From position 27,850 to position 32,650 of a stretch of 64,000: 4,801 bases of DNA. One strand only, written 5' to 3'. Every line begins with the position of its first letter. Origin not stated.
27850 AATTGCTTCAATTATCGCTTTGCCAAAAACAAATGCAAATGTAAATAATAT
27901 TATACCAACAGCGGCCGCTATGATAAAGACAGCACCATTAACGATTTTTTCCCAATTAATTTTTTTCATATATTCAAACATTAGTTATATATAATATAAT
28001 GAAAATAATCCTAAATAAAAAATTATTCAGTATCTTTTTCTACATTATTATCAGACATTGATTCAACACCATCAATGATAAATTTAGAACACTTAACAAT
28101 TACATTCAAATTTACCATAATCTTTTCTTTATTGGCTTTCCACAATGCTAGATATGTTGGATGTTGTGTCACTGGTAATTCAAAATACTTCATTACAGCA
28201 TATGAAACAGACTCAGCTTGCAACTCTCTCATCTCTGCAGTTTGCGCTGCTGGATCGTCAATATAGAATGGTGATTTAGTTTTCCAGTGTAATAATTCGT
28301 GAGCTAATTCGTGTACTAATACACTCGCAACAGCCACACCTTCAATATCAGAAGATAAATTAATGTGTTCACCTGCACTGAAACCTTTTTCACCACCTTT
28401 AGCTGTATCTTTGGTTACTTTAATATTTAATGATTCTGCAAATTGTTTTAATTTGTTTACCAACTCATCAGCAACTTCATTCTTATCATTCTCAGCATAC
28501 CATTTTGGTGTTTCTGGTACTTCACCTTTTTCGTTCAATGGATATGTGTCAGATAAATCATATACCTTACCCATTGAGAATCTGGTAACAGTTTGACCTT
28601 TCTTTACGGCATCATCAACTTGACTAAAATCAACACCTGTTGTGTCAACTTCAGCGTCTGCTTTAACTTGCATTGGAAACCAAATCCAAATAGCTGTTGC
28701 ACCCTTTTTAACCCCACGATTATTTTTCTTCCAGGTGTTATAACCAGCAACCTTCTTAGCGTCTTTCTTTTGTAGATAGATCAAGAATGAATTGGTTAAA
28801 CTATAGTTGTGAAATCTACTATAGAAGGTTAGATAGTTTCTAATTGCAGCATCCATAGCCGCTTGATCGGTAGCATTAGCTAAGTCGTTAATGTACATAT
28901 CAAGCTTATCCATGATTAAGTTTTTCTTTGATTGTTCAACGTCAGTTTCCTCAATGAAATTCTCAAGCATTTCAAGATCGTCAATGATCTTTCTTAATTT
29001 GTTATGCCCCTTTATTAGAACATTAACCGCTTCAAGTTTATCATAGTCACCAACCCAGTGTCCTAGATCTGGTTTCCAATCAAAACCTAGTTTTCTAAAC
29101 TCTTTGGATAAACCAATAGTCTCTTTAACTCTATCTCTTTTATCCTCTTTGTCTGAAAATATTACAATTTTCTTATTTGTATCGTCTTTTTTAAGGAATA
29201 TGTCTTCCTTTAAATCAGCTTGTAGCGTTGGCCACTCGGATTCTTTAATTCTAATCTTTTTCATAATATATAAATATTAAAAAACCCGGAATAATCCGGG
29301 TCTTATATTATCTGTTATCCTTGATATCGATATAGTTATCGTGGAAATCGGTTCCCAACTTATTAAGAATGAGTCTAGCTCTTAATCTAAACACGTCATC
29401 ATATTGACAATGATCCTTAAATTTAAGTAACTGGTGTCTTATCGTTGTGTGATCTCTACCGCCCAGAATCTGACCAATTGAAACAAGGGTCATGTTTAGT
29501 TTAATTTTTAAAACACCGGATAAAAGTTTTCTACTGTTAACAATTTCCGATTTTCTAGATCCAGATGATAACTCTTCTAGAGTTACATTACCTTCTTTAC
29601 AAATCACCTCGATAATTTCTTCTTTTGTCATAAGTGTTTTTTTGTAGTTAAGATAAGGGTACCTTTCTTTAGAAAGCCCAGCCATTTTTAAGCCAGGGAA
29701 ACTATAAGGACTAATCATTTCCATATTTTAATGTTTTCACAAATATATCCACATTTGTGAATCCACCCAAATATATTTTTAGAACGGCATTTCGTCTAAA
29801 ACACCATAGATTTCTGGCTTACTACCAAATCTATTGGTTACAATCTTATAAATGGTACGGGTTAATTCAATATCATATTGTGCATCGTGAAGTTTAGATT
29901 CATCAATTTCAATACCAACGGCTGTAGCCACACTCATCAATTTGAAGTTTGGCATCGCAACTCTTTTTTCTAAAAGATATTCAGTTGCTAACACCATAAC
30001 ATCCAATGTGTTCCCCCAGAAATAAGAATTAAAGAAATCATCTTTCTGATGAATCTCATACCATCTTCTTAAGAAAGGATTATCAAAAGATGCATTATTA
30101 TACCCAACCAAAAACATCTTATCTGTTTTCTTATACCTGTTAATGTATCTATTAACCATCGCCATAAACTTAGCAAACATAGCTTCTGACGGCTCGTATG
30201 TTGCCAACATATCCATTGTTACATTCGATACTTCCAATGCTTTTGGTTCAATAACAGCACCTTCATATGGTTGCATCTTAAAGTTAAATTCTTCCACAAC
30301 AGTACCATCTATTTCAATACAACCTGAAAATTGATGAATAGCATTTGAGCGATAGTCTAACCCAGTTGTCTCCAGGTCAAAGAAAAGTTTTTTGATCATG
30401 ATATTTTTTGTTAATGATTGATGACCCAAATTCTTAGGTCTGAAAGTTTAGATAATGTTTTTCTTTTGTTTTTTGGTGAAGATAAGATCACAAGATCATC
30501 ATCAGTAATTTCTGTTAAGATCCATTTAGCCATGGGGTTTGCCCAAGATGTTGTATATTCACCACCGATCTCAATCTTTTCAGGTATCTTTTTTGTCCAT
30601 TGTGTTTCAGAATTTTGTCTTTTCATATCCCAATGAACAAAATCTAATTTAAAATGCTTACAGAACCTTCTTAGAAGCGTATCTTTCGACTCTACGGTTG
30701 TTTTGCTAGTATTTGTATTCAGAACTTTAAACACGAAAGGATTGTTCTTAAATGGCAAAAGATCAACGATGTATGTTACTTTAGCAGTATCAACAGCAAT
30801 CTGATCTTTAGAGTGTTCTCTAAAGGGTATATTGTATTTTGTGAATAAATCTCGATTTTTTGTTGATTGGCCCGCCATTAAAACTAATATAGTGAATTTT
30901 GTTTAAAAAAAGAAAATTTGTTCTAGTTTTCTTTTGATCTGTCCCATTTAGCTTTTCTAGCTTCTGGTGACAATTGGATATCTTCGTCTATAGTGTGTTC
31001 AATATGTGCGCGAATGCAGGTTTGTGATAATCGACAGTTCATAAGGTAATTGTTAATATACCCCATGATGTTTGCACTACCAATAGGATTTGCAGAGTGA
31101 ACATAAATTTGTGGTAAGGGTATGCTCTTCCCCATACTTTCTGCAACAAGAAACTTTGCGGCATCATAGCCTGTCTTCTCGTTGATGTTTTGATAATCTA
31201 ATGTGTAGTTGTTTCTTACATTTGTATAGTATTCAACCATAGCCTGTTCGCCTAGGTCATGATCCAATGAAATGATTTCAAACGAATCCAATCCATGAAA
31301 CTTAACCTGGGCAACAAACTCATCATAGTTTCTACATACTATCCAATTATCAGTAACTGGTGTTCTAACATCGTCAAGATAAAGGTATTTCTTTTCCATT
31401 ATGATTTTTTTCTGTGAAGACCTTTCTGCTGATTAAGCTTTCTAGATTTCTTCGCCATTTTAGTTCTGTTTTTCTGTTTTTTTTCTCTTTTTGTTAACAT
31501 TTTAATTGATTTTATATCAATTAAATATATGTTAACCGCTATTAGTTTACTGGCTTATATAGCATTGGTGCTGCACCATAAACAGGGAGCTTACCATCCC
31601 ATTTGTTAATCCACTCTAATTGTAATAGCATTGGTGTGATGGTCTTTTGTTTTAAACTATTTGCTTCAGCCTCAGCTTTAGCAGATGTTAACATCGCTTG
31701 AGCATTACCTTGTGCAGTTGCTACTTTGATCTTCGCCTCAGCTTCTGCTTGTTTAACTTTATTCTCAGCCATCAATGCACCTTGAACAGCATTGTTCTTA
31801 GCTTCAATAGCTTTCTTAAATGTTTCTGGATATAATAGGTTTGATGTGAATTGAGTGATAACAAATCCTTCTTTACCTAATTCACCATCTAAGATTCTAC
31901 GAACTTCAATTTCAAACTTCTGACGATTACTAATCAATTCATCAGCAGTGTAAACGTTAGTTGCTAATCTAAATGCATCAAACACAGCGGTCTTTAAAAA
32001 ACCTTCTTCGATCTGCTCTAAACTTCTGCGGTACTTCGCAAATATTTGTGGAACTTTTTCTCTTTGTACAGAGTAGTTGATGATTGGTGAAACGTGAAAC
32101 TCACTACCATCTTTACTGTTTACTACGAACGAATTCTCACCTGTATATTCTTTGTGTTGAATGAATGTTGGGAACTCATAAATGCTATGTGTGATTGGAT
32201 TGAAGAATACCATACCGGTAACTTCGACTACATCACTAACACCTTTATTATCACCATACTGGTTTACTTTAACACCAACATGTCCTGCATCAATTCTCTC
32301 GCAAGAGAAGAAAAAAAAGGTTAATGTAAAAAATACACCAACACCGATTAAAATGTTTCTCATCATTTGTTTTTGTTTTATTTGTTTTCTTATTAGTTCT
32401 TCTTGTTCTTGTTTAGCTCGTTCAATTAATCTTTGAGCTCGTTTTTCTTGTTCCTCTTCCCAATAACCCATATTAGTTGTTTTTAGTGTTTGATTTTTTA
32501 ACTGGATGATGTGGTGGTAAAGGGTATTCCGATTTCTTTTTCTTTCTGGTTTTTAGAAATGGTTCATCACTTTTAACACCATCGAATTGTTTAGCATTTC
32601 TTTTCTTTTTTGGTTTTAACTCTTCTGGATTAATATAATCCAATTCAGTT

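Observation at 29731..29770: DnaA-box-like palindrome immediately upstream of the DnaA-CTD-like gene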

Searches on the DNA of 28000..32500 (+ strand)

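Call 7: search_dna_similar(query=window:28000-32500:+, collection=phages, mode=distant, max_rows=25)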
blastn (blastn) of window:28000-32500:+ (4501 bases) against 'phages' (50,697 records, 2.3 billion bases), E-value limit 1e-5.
Records with a match: 13; places in all: 13; records where one place covers at least 80% of the query: 0.
Best place of each record, by identity: 80-90% 3; 60-80% 10.
By first word of the organism name: Prevotella 6; Bacteroides 3; Flavobacterium 2; uncultured 2.
By host as written in the record: Prevotella sp. 6; Bacteroides intestinalis DSM 108646 3; Flavobacterium sp. LMO8 2; - 2.
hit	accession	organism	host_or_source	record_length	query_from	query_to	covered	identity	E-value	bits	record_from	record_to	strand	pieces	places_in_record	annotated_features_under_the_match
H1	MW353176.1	Flavobacterium phage vB_FspM_immuto_3-5A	Flavobacterium sp. LMO8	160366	3047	3376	7%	65.6%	1e-8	71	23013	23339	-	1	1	hypothetical protein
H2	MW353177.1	Flavobacterium phage vB_FspM_immuto_13-6C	Flavobacterium sp. LMO8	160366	3047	3376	7%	65.6%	1e-8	71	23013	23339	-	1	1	hypothetical protein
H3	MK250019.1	Prevotella phage Lak-A2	Prevotella sp.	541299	4207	4319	3%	73.1%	1e-6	64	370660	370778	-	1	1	record has no annotation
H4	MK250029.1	Prevotella phage Lak-C1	Prevotella sp.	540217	4207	4319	3%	73.1%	1e-6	64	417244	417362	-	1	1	record has no annotation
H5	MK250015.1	Prevotella phage Lak-A1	Prevotella sp.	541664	4227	4319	2%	75.8%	5e-6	62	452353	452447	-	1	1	record has no annotation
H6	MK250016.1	Prevotella phage Lak-A1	Prevotella sp.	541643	4227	4319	2%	75.8%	5e-6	62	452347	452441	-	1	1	record has no annotation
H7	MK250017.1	Prevotella phage Lak-A1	Prevotella sp.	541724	4227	4319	2%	75.8%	5e-6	62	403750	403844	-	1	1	record has no annotation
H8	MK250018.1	Prevotella phage Lak-A1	Prevotella sp.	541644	4227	4319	2%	75.8%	5e-6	62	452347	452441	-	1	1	record has no annotation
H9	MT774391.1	uncultured phage cr126_1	human feces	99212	4231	4313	2%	78.3%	1e-8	70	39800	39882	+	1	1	SPFH domain/band 7 family protein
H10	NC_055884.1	uncultured phage cr126_1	human feces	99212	4231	4313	2%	78.3%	1e-8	70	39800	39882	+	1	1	SPFH domain/band 7 family protein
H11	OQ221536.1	Bacteroides phage PhiCrAssBcn1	Bacteroides intestinalis DSM 108646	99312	4239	4307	2%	82.6%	3e-9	72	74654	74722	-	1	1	hypothetical protein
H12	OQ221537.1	Bacteroides phage PhiCrAssBcn2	Bacteroides intestinalis DSM 108646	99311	4239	4307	2%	82.6%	3e-9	72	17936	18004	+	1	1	hypothetical protein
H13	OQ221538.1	Bacteroides phage PhiCrAssBcn3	Bacteroides intestinalis DSM 108646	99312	4239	4307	2%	82.6%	3e-9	72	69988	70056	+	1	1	hypothetical protein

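Call 54: search_rna_families(source=window, start=29000, end=30500, threshold=evalue, max_evalue=1)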
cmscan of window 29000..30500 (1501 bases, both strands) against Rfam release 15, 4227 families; matches with E-value up to 1: 7.
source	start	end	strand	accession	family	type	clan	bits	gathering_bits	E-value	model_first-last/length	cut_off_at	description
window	29264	29339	-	RF01770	rimP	Cis-reg; leader;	-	25.9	47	0.14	1-102/102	no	Gammaprotebacteria rimP leader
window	30326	30395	+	RF01585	snoR07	Gene; snRNA; snoRNA; CD-box;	-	24.1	44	0.56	1-88/88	no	small nucleolar RNA snoR07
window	29276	29363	-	RF00513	Trp_leader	Cis-reg; leader;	-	23.6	41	0.051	1-100/100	no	Tryptophan operon leader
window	29260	29328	-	RF02621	BSnc120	Gene; sRNA;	-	22.4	114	0.037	1-88/88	no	Brucella sRNA 120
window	29283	29301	-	RF01324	CRISPR-DR11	Gene; CRISPR;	-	21.3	45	0.46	9-27/36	no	CRISPR RNA direct repeat element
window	30089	30155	-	RF00424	SCARNA16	Gene; snRNA; snoRNA; scaRNA;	-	19.9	65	0.12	116-182/187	no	Small Cajal body specific RNA 16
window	29954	29986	-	RF01962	RMST_1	Gene; lncRNA;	-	16.3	40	0.68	1-61/61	no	Rhabdomyosarcoma 2 associated transcript conserved region 1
